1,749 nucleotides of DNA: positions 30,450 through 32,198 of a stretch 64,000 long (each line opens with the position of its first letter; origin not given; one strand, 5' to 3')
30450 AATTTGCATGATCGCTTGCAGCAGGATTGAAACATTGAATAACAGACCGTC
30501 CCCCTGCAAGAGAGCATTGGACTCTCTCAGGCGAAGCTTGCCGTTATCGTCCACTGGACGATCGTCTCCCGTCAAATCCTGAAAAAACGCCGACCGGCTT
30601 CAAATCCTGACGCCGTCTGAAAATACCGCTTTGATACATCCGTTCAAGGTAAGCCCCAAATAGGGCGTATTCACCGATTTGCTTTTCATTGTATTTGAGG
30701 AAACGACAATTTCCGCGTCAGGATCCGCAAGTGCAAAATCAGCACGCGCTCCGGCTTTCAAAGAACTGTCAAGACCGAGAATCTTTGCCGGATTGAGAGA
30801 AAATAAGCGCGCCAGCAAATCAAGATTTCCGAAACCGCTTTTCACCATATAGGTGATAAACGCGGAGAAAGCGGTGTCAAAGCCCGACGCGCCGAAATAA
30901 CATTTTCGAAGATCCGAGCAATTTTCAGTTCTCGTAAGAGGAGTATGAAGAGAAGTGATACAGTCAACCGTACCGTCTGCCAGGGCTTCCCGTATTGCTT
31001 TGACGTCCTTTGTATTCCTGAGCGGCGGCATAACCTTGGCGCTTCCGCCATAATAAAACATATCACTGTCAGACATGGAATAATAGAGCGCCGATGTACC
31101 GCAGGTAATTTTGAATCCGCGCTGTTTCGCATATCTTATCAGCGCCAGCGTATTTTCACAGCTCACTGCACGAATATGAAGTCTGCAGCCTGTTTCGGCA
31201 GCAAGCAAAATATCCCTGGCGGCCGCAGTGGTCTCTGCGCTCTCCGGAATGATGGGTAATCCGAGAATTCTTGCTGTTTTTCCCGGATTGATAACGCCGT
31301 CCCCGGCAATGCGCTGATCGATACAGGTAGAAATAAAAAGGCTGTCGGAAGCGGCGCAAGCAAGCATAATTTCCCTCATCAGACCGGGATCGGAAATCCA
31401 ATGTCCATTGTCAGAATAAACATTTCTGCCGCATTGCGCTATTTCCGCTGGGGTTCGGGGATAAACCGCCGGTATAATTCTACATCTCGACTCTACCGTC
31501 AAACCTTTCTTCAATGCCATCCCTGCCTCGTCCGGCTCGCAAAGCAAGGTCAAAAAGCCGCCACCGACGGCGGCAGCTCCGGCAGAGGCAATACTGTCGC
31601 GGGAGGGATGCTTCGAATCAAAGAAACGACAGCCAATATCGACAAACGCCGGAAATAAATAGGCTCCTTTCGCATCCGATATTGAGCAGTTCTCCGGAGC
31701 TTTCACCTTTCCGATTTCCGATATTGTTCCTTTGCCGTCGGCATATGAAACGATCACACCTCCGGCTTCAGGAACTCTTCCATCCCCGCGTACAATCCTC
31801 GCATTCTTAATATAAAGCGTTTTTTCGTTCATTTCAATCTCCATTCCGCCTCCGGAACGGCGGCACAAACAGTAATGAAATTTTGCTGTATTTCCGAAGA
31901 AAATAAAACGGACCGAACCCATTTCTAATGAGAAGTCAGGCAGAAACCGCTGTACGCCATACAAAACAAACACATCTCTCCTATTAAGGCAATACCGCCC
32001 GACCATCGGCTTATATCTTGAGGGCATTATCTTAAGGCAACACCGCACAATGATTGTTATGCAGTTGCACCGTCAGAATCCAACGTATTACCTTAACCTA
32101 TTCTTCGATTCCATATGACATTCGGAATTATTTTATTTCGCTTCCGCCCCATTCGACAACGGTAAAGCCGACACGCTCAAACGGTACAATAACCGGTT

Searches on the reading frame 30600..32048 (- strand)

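Call 8: search_protein_families(library=padloc, proteins=[window:30600-32048:-], max_evalue=0.001)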
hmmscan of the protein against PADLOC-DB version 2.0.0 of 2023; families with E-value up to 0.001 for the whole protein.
window:30600-32048:- (482 aa): 0 families

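Call 9: search_protein_families(library=pfam, proteins=[window:30600-32048:-], max_evalue=0.00001)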
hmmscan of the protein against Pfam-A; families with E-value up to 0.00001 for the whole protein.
window:30600-32048:- (482 aa): 1 family
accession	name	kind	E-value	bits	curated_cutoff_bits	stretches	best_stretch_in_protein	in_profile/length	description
PF01979.26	Amidohydro_1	-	1.5e-07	31.5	25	1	267-480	178-343/345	Amidohydrolase family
